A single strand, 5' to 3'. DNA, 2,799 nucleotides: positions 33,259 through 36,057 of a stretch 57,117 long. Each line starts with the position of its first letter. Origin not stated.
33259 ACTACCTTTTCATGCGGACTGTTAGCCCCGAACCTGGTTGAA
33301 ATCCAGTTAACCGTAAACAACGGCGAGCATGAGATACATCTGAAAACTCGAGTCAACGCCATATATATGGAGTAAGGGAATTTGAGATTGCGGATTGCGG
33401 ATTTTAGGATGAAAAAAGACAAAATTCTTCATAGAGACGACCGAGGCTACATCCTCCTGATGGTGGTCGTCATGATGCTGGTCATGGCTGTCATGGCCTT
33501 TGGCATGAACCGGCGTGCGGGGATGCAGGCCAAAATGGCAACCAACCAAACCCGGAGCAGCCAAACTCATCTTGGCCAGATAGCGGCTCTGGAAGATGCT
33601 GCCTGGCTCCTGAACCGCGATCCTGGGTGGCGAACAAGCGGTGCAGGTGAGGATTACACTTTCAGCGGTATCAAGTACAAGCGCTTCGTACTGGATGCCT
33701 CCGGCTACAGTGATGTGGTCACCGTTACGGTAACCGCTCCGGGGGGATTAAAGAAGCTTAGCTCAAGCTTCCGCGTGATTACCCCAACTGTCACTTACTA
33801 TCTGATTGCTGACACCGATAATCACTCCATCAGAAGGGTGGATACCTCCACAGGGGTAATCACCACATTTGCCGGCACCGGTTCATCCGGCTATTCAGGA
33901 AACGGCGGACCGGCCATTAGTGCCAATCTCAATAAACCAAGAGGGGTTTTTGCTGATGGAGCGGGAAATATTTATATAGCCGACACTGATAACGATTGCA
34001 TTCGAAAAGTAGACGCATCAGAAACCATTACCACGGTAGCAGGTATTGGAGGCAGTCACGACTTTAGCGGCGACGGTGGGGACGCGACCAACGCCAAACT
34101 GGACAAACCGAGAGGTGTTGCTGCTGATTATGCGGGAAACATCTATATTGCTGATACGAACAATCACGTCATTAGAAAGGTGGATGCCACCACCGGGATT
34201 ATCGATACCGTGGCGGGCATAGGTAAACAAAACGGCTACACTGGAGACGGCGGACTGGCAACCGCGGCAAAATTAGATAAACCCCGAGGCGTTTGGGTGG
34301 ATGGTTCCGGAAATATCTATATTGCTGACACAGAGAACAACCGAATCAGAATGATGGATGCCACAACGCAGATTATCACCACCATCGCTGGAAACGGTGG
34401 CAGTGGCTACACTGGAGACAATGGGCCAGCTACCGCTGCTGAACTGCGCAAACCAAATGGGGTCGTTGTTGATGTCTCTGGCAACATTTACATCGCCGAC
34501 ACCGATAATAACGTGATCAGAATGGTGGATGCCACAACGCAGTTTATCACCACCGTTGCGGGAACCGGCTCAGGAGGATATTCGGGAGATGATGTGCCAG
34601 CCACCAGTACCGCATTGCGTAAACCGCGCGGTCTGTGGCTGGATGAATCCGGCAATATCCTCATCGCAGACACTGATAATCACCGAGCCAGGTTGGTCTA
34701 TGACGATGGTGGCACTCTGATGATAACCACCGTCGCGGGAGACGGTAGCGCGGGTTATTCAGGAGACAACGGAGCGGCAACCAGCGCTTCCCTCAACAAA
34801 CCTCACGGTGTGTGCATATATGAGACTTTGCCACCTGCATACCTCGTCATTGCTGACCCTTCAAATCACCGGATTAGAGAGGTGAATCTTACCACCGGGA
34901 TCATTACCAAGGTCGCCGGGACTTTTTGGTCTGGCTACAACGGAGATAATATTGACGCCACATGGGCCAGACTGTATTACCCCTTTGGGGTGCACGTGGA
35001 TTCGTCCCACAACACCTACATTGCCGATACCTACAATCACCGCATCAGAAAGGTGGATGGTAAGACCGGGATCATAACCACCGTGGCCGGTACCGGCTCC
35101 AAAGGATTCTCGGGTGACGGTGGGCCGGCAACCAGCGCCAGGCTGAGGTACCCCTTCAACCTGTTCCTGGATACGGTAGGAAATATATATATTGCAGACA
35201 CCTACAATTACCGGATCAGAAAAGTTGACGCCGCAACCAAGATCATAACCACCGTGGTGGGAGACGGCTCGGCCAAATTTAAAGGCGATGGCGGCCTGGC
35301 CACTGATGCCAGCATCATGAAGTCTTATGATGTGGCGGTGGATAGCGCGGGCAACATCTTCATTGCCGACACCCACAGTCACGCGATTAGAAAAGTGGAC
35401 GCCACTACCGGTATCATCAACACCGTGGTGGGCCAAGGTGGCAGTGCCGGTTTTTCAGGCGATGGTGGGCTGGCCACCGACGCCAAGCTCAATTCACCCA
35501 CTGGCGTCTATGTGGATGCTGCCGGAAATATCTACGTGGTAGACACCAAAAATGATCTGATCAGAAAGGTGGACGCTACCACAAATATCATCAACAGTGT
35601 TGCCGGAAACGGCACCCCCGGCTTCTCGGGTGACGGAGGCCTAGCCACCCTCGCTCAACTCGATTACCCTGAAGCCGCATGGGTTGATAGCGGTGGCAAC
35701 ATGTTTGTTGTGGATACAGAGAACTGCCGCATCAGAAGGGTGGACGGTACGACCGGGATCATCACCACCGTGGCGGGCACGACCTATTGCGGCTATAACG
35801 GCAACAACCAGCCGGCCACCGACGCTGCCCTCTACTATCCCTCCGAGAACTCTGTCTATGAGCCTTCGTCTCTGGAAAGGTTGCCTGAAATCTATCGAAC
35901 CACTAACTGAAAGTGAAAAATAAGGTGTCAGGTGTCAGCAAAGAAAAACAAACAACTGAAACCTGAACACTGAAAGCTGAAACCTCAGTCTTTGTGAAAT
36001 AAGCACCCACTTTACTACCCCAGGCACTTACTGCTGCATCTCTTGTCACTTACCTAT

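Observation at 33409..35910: Tip-position (GspK/PilX-like) pseudopilin fused to 12 NHL repeats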

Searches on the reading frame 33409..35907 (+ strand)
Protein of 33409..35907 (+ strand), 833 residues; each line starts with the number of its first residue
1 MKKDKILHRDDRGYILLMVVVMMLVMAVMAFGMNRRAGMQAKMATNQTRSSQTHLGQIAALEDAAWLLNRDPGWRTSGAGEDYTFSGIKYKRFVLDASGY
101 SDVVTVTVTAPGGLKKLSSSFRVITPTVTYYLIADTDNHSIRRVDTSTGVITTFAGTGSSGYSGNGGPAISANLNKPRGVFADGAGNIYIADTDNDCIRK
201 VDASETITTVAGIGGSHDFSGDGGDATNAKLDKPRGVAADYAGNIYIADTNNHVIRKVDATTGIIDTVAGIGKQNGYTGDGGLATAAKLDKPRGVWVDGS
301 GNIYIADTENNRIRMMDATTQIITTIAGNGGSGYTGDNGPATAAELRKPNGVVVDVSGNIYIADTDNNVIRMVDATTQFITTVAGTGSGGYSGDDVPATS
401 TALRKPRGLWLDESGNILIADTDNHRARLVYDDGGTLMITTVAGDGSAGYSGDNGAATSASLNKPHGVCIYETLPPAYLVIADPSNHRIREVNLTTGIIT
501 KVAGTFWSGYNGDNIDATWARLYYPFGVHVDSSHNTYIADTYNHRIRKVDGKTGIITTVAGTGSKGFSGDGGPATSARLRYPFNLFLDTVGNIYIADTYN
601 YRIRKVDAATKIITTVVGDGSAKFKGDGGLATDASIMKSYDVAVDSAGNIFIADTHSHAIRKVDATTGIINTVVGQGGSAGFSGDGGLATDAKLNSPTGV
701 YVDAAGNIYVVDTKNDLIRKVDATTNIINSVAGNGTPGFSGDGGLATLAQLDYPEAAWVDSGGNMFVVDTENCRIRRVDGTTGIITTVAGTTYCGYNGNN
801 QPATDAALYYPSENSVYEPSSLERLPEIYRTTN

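Call 3: search_protein_families(library=pfam, proteins=[window:33409-35907:+], max_evalue=0.1)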
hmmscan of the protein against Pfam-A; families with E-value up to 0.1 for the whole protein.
window:33409-35907:+ (833 aa): 6 families
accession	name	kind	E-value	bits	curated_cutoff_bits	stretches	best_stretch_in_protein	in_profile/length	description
PF25021.1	TEN_NHL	-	3.6e-66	224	27.1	9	219-271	129-178/357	Teneurin NHL domain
PF01436.27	NHL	-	1.1e-50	167.6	20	8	289-314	1-26/28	NHL repeat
PF06739.17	SBBP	-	1.1e-18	67.3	20.5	3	229-248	10-29/38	Beta-propeller repeat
PF06977.17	SdiA-regulated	-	1.8e-05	24.5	21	0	686-712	216-240/249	SdiA-regulated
PF15533.11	Ntox33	-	0.017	16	28.4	0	295-305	38-48/65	Bacterial toxin 33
PF22701.2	Mala_s_1-like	-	0.027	14.6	27.5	0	242-386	50-169/195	Mal s 1 allergenic protein-like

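Call 4: search_protein_families(library=ncbifam, proteins=[window:33409-35907:+], max_evalue=0.1)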
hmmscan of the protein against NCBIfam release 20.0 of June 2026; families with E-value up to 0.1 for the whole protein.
window:33409-35907:+ (833 aa): 4 families
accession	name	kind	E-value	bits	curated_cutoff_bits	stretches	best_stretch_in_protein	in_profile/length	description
NF035926.1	scyF_NHL_VPEP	equivalog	1.9e-41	142.4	350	6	226-399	146-298/376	scytonemin biosynthesis PEP-CTERM protein ScyF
NF033206.1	ScyE_fam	subfamily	4.6e-15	56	80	0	285-332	3-46/333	ScyD/ScyE family protein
NF037980.1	T2SS_GspK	equivalog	0.00034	20.2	130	1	12-71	2-61/307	type II secretion system minor pseudopilin GspK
NF047780.1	LIC12708_fam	subfamily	0.0042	16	150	0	300-365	66-138/391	LIC_12708 family protein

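Call 11: find_homologous_proteins(query=window:33409-35907:+, max_evalue=1e-10)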
Query window:33409-35907:+ (833 aa): 8000 proteins with E <= 1e-10 among 8000 candidates; the best 120 are listed.
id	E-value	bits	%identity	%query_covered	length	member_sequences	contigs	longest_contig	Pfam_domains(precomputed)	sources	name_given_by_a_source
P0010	0.0e+0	1849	100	100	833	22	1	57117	PF06977.18,PF22807.3,PF01436.28,PF25021.2,PF06739.18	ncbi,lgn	-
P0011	0.0e+0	1629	89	99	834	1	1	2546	PF22807.3,PF01436.28,PF25021.2,PF06739.18,PF08450.19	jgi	-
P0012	0.0e+0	1562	85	100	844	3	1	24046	PF06977.18,PF22807.3,PF01436.28,PF25021.2,PF06739.18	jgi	jgi:streptogramin lyase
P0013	0.0e+0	1549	84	100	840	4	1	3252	PF22807.3,PF01436.28,PF25021.2,PF06739.18,PF08450.19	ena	-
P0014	0.0e+0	1528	84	100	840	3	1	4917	PF01731.27,PF22807.3,PF01436.28,PF25021.2,PF06739.18,PF08450.19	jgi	jgi:streptogramin lyase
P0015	0.0e+0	1525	84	100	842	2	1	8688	PF06977.18,PF22807.3,PF01436.28,PF25021.2,PF06739.18,PF08450.19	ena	-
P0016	0.0e+0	1502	83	99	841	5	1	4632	PF06977.18,PF22807.3,PF01436.28,PF25021.2,PF06739.18,PF08450.19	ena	-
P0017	0.0e+0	1468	81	100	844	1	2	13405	PF22807.3,PF01436.28,PF25021.2,PF06739.18,PF08450.19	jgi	-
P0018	0.0e+0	1468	81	100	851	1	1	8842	PF22807.3,PF01436.28,PF25021.2,PF06739.18,PF08450.19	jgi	-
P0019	0.0e+0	1465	81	100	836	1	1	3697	PF22807.3,PF01436.28,PF25021.2,PF06739.18,PF08450.19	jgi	jgi:streptogramin lyase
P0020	0.0e+0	1456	80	100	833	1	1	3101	PF27120.1,PF01436.28,PF25021.2,PF06739.18,PF08450.19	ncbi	-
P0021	0.0e+0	1455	80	100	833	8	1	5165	PF01436.28,PF25021.2,PF06739.18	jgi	jgi:sugar lactone lactonase YvrE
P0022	0.0e+0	1450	75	100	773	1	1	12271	PF01436.28,PF25021.2,PF06739.18,PF08450.19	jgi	-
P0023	0.0e+0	1443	80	99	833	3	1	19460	PF01436.28,PF25021.2,PF06739.18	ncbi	-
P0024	0.0e+0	1430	79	99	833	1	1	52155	PF01436.28,PF25021.2,PF06739.18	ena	-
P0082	0.0e+0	1081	51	82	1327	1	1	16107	PF14341.12,PF06977.18,PF22807.3,PF01436.28,PF25021.2,PF06739.18,PF08450.19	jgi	jgi:sugar lactone lactonase YvrE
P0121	1.2e-271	922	44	96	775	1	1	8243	PF13449.13,PF01436.28,PF25021.2,PF06739.18,PF08450.19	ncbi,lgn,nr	ncbi:MAG: SMP-30/gluconolactonase/LRE family protein [Desulfobacterales bacterium]|nr:SMP-30/glucono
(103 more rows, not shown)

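Call 40: predict_structure(alignment_id=A4)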
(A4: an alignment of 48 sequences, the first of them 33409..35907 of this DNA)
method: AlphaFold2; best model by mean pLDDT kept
length: 833 residues; sequences in the alignment: 48
mean_pLDDT: 87.0   pTM: 0.63
mean pLDDT of the five models: 87.0, 86.6, 86.6, 86.5, 83.6
residues with pLDDT >= 90: 538; 70-90: 184; 50-70: 76; < 50: 35
segments of 3 or more residues with pLDDT < 50: 1-15, 26-44
pLDDT, mean of each block of 10 residues (from residue 1): 33 48 51 38 52 68 67 68 72 75 77 73 70 97 86 94 91 96 84 96 88 83 92 94 90 95 93 89 94 91 95 94 95 91 96 87 97 91 93 89 95 87 97 87 94 89 95 77 97 85 94 94 97 90 97 89 94 96 92 96 94 96 92 95 93 97 94 92 94 97 92 98 95 96 93 96 91 94 90 90 92 86 61 46
secondary structure, 60 per line:
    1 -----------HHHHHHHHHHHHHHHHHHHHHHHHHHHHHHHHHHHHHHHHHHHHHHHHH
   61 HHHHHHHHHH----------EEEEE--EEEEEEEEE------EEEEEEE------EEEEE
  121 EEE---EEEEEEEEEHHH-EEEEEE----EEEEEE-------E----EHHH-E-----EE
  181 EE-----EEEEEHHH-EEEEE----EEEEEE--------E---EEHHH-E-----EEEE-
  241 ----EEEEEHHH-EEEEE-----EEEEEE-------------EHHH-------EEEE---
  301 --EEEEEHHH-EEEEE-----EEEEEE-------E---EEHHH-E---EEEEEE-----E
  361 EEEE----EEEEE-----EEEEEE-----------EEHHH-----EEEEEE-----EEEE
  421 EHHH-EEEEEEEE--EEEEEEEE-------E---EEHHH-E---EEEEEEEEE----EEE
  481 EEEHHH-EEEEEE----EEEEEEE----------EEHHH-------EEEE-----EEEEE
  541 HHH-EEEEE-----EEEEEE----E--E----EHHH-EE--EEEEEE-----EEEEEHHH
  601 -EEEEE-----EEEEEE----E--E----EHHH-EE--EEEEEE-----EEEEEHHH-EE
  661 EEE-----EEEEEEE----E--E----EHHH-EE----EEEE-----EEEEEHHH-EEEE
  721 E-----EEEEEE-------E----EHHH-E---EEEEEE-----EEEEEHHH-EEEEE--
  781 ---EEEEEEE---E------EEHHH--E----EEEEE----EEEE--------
elements in order (helices of 4 or more, strands of 3 or more residues): H12-70 E81-85 E88-96 E103-109 E116-123 E127-135 E140-145 E150-155 E179-182 E188-192 E197-201 E206-211 E236-239 E245-249 E254-258 E264-269 E294-297 E303-307 E312-316 E322-327 E349-354 E360-364 E369-373 E379-384 E406-411 E417-421 E426-433 E436-443 E465-473 E478-483 E488-493 E498-504 E527-530 E536-540 E545-549 E555-560 E582-587 E593-597 E602-606 E612-617 E639-644 E650-654 E659-663 E669-675 E699-702 E708-712 E717-721 E727-732 E754-759 E765-769 E774-778 E784-790 E813-817 E822-825

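Call 43: fold_search(model_id=the predicted structure, library=pdb)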
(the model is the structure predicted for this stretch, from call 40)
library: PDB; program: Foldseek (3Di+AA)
matches with E <= 10: 869; with E <= 0.001: 399
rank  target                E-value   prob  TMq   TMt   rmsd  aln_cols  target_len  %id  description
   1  9ifo_A                9.3e-31  1.00  0.37  0.23  21.7       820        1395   26  Structure of Teneurin-Like Protein (TLP) (released 2026-03-11)
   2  9i3v_A                3.5e-23  1.00  0.28  0.07  23.4       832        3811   14  Cryo-EM structure of the human LRP2 ectodomain (released 2026-02-04)
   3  9qaw_A                3.9e-23  1.00  0.28  0.06  23.2       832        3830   14  CryoEM structure of the human LRP2 receptor ectodomain in complex with LRPAP1 (released 2026-03-11)
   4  9qaw_B                6.4e-23  1.00  0.28  0.07  23.2       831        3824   14  CryoEM structure of the human LRP2 receptor ectodomain in complex with LRPAP1 (released 2026-03-11)
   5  8jxh_B                6.5e-22  1.00  0.27  0.20  22.9       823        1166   13  rat megalin RAP complex wingA (released 2024-06-19)
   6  9i3v_B                7.9e-22  1.00  0.28  0.07  23.3       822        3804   14  Cryo-EM structure of the human LRP2 ectodomain (released 2026-02-04)
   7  7djk                  2.0e-21  1.00  0.33  0.52  12.7       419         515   22  Structure of four truncated and mutated forms of quenching protein (released 2022-06-08)
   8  8ffe_A                2.0e-21  1.00  0.27  0.36  20.7       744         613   14  Crystal structure of LRP6 E1E2 domains bound to YW210.09 Fab and engineered XWnt8 peptide (released 2023-03-08)
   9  9cwm_A                2.3e-21  1.00  0.27  0.06  23.2       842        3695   13  Cryo-EM structure of human Low-density lipoprotein receptor-related protein 2 (released 2025-08-06)
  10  6l6r_A                3.1e-21  1.00  0.27  0.37  18.7       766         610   13  Crystal structure of LRP6 E1E2-SOST complex (released 2020-10-28)
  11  4a0p_A                4.0e-21  1.00  0.27  0.37  19.2       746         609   14  Crystal structure of LRP6P3E3P4E4 (released 2011-10-26)
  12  7djl_B                6.9e-21  1.00  0.35  0.61   3.8       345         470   25  Structure of four truncated and mutated forms of quenching protein (released 2022-06-08)
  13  7djl_C                8.1e-21  1.00  0.35  0.60   4.6       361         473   25  Structure of four truncated and mutated forms of quenching protein (released 2022-06-08)
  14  6gc1_C                8.1e-21  1.00  0.24  0.36  20.0       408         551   23  Crystal structure of Trx-like and NHL repeat containing domains of human NHLRC2 (released 2018-09-05)
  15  8em4_A                1.6e-20  1.00  0.28  0.06  23.7       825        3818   13  Cryo-EM structure of LRP2 at pH 7.5 (released 2023-02-08)
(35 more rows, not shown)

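Call 46: find_encoding_contigs(protein=P0082, flank=8000, max_places=2)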
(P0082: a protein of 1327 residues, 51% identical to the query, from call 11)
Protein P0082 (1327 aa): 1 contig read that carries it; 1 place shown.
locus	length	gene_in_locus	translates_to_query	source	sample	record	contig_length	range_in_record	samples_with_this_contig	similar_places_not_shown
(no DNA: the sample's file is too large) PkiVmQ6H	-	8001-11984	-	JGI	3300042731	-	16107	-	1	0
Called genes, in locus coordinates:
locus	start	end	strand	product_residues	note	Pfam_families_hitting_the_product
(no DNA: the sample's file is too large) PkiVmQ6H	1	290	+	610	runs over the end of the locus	PF08448:PAS_4 (faint), PF00989:PAS (faint), PF13188:PAS_8 (faint), PF00512:HisKA, PF02518:HATPase_c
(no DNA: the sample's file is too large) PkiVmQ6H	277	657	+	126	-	PF00072:Response_reg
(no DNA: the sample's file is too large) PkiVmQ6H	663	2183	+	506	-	PF13487:HD_5, PF01966:HD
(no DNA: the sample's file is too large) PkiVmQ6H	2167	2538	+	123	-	PF01740:STAS, PF13466:STAS_2 (weak)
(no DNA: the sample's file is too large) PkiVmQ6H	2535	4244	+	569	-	PF05157:MshEN, PF00437:T2SSE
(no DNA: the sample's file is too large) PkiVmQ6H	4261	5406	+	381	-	PF00482:T2SSF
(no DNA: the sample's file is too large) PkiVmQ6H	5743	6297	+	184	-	PF07963:N_methyl (weak)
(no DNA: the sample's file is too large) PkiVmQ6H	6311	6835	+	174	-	PF12019:GspH (weak)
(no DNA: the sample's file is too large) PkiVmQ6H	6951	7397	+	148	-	-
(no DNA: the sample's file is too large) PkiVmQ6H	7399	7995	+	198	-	PF07963:N_methyl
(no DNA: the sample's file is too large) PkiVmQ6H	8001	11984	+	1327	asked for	PF25021:TEN_NHL (weak), PF01436:NHL (weak), PF08450:SGL (weak), PF25021:TEN_NHL (weak), PF01436:NHL (weak), PF25021:TEN_NHL, PF01436:NHL (weak), PF25021:TEN_NHL (weak), +5 more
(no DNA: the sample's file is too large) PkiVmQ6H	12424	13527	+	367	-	PF11104:PilM_2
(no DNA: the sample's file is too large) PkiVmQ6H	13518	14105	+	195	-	PF05137:PilN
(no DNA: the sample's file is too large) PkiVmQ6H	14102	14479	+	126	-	?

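Call 47: find_encoding_contigs(protein=P0121, flank=8000, max_places=2)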
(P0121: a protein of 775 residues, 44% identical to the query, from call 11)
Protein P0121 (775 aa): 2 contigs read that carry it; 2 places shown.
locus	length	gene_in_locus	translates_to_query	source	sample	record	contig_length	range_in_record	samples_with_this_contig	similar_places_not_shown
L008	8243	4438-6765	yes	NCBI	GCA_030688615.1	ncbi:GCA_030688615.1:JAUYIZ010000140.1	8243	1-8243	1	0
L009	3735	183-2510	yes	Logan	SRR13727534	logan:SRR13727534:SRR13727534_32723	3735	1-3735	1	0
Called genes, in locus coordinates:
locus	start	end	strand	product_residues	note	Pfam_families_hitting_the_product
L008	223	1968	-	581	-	PF02776:TPP_enzyme_N, PF00205:TPP_enzyme_M, PF02775:TPP_enzyme_C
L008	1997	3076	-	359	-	PF01547:SBP_bac_1, PF13416:SBP_bac_8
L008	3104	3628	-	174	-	-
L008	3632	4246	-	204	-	PF04381:RdgC (weak)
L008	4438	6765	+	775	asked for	PF06739:SBBP (faint), PF08450:SGL (weak), PF13449:Phytase-like (faint), PF25021:TEN_NHL (weak), PF01436:NHL (weak), PF25021:TEN_NHL (weak), PF01436:NHL (weak)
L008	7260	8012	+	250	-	PF07589:PEP_exosort_dom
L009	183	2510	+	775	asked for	PF06739:SBBP (faint), PF08450:SGL (weak), PF13449:Phytase-like (faint), PF25021:TEN_NHL (weak), PF01436:NHL (weak), PF25021:TEN_NHL (weak), PF01436:NHL (weak)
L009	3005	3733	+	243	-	?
